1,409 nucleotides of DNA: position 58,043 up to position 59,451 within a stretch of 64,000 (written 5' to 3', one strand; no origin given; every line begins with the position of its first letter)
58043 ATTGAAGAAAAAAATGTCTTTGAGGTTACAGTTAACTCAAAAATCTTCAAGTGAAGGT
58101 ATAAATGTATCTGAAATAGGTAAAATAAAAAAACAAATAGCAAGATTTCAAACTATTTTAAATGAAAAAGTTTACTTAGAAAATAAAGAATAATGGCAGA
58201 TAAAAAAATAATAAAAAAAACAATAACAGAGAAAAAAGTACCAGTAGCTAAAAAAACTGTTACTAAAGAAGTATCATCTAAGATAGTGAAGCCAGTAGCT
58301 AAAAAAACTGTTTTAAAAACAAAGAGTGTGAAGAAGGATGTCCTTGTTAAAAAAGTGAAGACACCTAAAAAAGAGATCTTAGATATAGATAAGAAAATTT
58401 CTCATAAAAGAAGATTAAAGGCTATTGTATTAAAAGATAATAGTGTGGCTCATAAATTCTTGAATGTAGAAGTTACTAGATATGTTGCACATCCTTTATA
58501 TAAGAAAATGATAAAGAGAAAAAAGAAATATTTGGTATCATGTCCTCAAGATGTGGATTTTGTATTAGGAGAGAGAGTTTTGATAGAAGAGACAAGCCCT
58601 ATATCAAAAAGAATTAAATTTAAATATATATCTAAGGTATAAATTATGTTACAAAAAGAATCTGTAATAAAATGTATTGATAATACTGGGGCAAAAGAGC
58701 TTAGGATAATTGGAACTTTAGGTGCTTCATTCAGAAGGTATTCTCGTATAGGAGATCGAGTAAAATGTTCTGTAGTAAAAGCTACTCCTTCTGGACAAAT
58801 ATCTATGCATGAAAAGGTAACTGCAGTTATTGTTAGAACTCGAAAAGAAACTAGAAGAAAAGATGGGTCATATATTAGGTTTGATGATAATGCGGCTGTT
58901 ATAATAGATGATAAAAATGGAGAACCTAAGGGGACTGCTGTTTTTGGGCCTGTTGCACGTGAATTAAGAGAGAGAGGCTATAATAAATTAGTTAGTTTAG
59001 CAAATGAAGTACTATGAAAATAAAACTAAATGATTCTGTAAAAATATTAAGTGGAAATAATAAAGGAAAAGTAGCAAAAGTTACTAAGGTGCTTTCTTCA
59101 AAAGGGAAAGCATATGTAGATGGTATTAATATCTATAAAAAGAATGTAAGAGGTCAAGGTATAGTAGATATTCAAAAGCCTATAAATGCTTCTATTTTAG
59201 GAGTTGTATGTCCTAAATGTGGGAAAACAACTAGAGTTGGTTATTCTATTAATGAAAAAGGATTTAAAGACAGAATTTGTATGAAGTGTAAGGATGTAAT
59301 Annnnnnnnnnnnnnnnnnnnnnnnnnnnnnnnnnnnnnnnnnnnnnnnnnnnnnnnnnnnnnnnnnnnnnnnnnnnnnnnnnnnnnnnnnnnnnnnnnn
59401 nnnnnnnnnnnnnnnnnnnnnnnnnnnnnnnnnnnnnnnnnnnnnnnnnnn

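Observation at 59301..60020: SpoU/TrmH-family RNA 2'-O-methyltransferase gene inserted between rplX and rplE inside the spc operon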

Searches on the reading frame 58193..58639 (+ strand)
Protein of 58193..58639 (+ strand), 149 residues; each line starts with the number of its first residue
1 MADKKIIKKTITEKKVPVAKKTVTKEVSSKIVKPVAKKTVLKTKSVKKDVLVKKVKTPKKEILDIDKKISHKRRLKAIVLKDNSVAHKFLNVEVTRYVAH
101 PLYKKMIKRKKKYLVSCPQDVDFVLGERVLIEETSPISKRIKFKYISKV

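Call 3: search_protein_families(library=pfam, proteins=[window:58193-58639:+], max_evalue=0.01)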
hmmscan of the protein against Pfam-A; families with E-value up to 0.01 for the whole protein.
window:58193-58639:+ (149 aa): 1 family
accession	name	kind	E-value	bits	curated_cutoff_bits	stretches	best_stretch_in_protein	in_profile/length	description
PF00366.26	Ribosomal_S17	-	8e-15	55.1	25.9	1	86-145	8-66/68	Ribosomal protein S17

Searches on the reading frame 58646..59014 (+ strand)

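Call 3: search_protein_families(library=pfam, proteins=[window:58646-59014:+], max_evalue=0.01)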
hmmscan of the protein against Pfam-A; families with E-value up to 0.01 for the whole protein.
window:58646-59014:+ (123 aa): 1 family
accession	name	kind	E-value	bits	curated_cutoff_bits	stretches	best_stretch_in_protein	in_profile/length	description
PF00238.24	Ribosomal_L14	-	7.6e-46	155.4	23.6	1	1-123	1-122/122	Ribosomal protein L14p/L23e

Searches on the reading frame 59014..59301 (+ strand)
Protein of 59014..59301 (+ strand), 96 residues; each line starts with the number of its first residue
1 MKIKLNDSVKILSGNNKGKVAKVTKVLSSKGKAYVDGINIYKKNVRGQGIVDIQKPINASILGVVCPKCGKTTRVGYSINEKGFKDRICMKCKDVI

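Call 3: search_protein_families(library=pfam, proteins=[window:59014-59301:+], max_evalue=0.01)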
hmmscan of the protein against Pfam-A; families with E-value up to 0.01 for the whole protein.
window:59014-59301:+ (96 aa): 5 families
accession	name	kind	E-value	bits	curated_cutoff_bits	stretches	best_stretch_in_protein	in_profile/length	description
PF17136.10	ribosomal_L24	-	8.9e-13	48.8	27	1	41-96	4-65/65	Ribosomal proteins 50S L24/mitochondrial 39S L24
PF00467.35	KOW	-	9.4e-07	28.9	22.3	1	6-36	2-32/32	KOW motif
PF17129.9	Peptidase_M99_C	-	0.0061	17.2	27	0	56-94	38-78/100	C-terminal domain of metallo-carboxypeptidase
PF12760.12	Zn_ribbon_IS1595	-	0.0071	16.7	25.4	1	63-94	18-45/46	Transposase zinc-ribbon domain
PF09526.16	DUF2387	-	0.0079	16.6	25.9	0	61-93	6-37/72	Probable metal-binding protein (DUF2387)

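Call 4: search_protein_families(library=ncbifam, proteins=[window:59014-59301:+], max_evalue=0.01)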
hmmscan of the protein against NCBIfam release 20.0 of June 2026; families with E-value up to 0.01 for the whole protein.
window:59014-59301:+ (96 aa): 2 families
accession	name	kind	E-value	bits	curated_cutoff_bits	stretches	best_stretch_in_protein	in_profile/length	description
TIGR01079.1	rplX_bact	equivalog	1.1e-19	70.8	53.7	1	1-96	2-104/104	50S ribosomal protein L24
TIGR01080.1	rplX_A_E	equivalog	1.5e-05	25.3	47.65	1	1-62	40-96/116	50S ribosomal protein L24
